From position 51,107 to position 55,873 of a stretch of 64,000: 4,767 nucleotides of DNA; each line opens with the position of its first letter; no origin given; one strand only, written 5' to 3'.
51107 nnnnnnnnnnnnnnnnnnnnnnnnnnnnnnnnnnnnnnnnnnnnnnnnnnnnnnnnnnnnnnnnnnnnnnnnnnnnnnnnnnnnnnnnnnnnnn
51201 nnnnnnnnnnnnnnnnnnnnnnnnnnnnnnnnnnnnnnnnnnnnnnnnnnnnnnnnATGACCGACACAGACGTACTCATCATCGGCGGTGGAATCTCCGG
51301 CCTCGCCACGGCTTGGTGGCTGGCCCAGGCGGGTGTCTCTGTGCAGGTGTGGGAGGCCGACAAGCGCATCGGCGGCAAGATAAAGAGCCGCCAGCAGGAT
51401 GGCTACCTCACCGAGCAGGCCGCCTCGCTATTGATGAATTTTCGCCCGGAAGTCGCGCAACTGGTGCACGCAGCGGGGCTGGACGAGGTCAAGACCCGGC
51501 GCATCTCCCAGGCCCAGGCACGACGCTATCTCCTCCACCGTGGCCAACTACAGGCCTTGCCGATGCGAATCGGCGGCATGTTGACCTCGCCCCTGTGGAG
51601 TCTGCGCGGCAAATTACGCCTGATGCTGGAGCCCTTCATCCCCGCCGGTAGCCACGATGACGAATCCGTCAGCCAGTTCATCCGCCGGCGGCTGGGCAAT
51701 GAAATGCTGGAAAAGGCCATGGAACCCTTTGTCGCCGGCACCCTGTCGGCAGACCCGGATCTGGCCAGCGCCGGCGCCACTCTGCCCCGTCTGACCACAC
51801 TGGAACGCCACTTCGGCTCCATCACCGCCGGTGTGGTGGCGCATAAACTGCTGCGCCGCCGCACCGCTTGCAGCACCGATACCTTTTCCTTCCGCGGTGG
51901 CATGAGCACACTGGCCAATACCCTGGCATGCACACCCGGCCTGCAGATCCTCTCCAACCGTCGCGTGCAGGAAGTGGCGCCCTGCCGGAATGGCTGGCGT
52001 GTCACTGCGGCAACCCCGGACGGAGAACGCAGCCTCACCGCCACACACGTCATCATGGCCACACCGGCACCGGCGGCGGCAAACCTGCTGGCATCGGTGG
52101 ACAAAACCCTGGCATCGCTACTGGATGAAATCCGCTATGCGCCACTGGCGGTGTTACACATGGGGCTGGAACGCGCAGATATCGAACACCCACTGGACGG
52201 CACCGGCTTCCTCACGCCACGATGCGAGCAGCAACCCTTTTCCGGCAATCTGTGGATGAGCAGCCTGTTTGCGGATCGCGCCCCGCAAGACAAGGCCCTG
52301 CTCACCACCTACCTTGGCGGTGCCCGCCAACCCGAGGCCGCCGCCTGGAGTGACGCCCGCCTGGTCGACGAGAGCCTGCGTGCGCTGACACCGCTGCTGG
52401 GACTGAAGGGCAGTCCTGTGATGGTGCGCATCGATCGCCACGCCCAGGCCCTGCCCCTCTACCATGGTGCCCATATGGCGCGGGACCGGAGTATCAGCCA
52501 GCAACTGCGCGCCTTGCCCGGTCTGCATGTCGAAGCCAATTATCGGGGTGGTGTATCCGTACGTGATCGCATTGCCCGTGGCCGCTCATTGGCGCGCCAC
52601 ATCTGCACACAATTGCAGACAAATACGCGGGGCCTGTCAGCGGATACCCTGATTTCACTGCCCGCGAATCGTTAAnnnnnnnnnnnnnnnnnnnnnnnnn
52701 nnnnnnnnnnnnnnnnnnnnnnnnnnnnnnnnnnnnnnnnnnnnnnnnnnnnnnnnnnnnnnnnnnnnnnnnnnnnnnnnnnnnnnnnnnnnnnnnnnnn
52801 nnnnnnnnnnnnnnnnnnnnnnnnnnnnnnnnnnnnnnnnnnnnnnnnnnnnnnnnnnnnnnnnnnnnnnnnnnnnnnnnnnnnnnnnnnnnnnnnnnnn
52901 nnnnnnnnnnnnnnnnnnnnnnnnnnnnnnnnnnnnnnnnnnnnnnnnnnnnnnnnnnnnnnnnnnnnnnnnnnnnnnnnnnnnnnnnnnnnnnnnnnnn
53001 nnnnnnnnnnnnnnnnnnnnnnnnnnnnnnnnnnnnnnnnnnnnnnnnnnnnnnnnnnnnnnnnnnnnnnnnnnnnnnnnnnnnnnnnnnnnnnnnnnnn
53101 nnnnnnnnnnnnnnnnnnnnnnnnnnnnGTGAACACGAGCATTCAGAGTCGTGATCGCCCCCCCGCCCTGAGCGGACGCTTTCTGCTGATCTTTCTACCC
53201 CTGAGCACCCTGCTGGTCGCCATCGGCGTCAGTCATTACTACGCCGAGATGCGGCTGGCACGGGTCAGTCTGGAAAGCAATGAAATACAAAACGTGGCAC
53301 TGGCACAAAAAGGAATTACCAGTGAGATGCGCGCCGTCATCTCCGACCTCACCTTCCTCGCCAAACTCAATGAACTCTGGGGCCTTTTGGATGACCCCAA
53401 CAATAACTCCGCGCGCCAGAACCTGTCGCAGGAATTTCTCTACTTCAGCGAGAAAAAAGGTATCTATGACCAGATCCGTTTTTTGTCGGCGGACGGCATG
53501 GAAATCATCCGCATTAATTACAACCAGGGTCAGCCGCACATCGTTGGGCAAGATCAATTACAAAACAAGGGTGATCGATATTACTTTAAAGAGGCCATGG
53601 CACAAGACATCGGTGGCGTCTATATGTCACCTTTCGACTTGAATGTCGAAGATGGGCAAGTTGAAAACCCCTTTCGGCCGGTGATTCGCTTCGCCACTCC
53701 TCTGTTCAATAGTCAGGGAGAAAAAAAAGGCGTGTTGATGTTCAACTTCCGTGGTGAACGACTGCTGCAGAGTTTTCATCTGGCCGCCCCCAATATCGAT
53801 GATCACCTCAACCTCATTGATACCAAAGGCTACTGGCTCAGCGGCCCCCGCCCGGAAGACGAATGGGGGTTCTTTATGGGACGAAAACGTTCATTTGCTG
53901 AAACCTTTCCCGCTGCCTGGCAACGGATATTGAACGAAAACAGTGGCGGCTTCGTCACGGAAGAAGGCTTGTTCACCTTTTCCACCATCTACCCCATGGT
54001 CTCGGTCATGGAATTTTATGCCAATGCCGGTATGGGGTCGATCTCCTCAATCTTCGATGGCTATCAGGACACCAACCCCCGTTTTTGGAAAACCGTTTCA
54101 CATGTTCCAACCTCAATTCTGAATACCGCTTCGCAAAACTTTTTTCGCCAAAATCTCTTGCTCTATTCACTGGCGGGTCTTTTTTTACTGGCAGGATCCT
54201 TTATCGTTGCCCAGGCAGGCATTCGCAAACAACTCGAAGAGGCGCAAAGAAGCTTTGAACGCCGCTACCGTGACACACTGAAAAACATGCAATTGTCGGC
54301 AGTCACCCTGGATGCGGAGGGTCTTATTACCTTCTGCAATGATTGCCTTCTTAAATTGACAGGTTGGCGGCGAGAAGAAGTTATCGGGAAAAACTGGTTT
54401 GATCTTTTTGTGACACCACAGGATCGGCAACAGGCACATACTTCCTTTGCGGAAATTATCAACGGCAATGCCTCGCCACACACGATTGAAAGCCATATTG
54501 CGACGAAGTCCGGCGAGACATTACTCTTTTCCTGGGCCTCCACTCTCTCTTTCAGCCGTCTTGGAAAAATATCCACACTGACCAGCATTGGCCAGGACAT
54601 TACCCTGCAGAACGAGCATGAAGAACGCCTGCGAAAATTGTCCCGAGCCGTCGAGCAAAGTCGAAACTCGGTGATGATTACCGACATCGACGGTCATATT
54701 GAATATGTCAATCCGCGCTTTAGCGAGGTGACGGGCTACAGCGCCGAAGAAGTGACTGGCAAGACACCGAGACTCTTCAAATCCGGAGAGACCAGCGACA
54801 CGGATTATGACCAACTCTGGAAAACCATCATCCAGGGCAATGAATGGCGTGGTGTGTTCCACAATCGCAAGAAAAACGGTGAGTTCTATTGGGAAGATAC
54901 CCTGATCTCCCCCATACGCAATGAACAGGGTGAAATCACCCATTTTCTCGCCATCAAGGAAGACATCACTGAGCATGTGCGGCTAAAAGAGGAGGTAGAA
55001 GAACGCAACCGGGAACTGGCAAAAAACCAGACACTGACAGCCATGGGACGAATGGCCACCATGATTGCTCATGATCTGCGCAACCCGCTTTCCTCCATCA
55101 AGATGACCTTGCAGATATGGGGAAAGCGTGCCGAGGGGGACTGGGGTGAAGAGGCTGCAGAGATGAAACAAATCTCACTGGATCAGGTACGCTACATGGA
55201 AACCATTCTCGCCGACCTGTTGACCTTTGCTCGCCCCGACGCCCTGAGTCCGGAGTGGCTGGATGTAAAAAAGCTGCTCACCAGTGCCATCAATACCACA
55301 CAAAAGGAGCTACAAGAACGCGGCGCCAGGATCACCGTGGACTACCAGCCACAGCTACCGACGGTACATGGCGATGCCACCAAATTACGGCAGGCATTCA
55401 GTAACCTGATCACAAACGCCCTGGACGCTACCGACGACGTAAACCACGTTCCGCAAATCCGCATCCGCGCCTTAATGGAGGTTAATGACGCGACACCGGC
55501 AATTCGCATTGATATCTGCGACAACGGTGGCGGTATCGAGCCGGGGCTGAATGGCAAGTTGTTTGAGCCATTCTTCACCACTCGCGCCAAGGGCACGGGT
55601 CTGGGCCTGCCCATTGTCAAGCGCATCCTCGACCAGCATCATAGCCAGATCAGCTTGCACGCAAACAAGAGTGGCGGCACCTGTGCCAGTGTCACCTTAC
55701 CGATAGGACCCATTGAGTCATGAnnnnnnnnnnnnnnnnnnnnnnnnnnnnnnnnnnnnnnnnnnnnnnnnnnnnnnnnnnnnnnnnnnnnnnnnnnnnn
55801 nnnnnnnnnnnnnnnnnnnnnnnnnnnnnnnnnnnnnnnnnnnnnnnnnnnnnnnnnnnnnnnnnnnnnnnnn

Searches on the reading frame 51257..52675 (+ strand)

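Call 32: search_protein_families(library=pfam, max_evalue=0.000001, proteins=[window:51257-52675:+])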
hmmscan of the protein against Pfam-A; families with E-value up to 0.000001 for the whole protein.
window:51257-52675:+ (472 aa): 4 families
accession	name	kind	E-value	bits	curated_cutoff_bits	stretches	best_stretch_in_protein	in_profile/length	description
PF01593.30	Amino_oxidase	-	1.7e-51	176.4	19.8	1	13-401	1-387/443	Flavin containing amine oxidoreductase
PF13450.12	NAD_binding_8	-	1.5e-13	51.3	21.9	1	8-70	1-65/68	NAD(P)-binding Rossmann-like domain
PF01266.30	DAO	-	4e-12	46.8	27.9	1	5-81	1-72/353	FAD dependent oxidoreductase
PF12831.13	FAD_oxidored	-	6.2e-07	29.5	27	0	5-42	1-38/416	FAD dependent oxidoreductase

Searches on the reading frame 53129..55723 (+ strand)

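Call 3: search_protein_families(library=pfam, proteins=[window:53129-55723:+])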
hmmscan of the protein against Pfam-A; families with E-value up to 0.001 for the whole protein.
window:53129-55723:+ (864 aa): 11 families
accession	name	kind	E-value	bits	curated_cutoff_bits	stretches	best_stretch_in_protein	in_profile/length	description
PF00989.32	PAS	-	1.5e-31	109.2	22.6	2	503-613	2-113/113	PAS fold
PF13426.13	PAS_9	-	2.1e-29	102.3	27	2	513-615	2-103/103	PAS domain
PF21623.3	HK_sensor_dom_bact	-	8.5e-28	97.6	27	1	70-287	25-241/253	Bacterial histidine kinase, sensor domain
PF08448.16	PAS_4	-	3e-22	79.4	23.1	2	509-617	2-109/110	PAS fold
PF02518.31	HATPase_c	-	2.1e-21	76.8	26.4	1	748-859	1-109/111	Histidine kinase-, DNA gyrase B-, and HSP90-like ATPase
PF08447.18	PAS_3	-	1.1e-20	74.1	25.6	2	525-608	2-87/89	PAS fold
PF00512.31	HisKA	-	1.1e-12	48.3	26.9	1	639-705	2-65/66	His Kinase A (phospho-acceptor) domain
PF13188.13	PAS_8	-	1.2e-11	44.4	21.8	1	503-544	2-40/65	PAS domain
PF14598.12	PAS_11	-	0.00019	21.8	25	0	392-448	6-61/109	PAS domain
PF24820.1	Diguanyl_cycl_sensor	-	0.00024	21.4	28.1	0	386-435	4-52/109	Diguanylate cyclase-like sensor domain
PF14501.12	HATPase_c_5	-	0.00045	20.5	22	0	753-847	6-92/102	GHKL domain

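Call 4: search_protein_families(library=ncbifam, proteins=[window:53129-55723:+])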
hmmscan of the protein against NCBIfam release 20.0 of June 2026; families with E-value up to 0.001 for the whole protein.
window:53129-55723:+ (864 aa): 91 families (the best 25 are shown)
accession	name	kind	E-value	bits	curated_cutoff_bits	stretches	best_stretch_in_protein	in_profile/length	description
NF008468.0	PRK11360.1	equivalog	2.9e-64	217.5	646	1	512-861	278-610/616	two-component system sensor histidine kinase AtoS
TIGR02938.1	nifL_nitrog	equivalog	3.1e-54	184.3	242.45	2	506-626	8-128/494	nitrogen fixation negative regulator NifL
NF052574.1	HisKinEspCMyxo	equivalog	7.2e-49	166.7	1200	1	498-862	280-640/785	serine histidine kinase EspC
TIGR00229.1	sensory_box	domain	8.8e-43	145.4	22.9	2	498-622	1-125/126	PAS domain S-box protein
NF007688.0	PRK10364.1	equivalog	5.2e-40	137.6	479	1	620-859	221-451/460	two-component system sensor histidine kinase ZraS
NF010076.0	PRK13557.1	subfamily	5.7e-40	137.2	631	1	504-859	32-394/540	histidine kinase famiy protein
NF045675.1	PhdiestaseDibA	equivalog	8e-36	123.6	980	1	463-637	40-209/623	phosphodiesterase DibA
NF041777.1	sens_FixL_Rhizob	equivalog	4.1e-35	121.4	850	2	427-861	45-483/485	sensor protein FixL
TIGR02966.1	phoR_proteo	equivalog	2.7e-32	112.1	334.2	1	499-856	3-332/333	phosphate regulon sensor histidine kinase PhoR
NF052573.1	HisKinEspAMyxo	equivalog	9.6e-32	109.9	1400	1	478-858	230-610/755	serine histidine kinase EspA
NF046044.1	PnpS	equivalog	6.7e-31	107.7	400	1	493-858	46-390/390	two-component system histidine kinase PnpS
NF046020.1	HisKinCckABruc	equivalog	1.7e-30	105.6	1000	1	627-858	468-706/868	cell cycle histidine kinase CckA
NF010411.0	PRK13837.1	equivalog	7.3e-30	103.6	647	1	612-860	423-676/828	two-component system VirA-like sensor kinase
NF006800.0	PRK09303.1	equivalog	9.7e-30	103.8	342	1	612-859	123-377/383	histidine kinase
NF046026.1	HisKinCckACaul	equivalog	4.1e-29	101.2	1000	1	627-859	290-532/678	cell cycle histidine kinase CckA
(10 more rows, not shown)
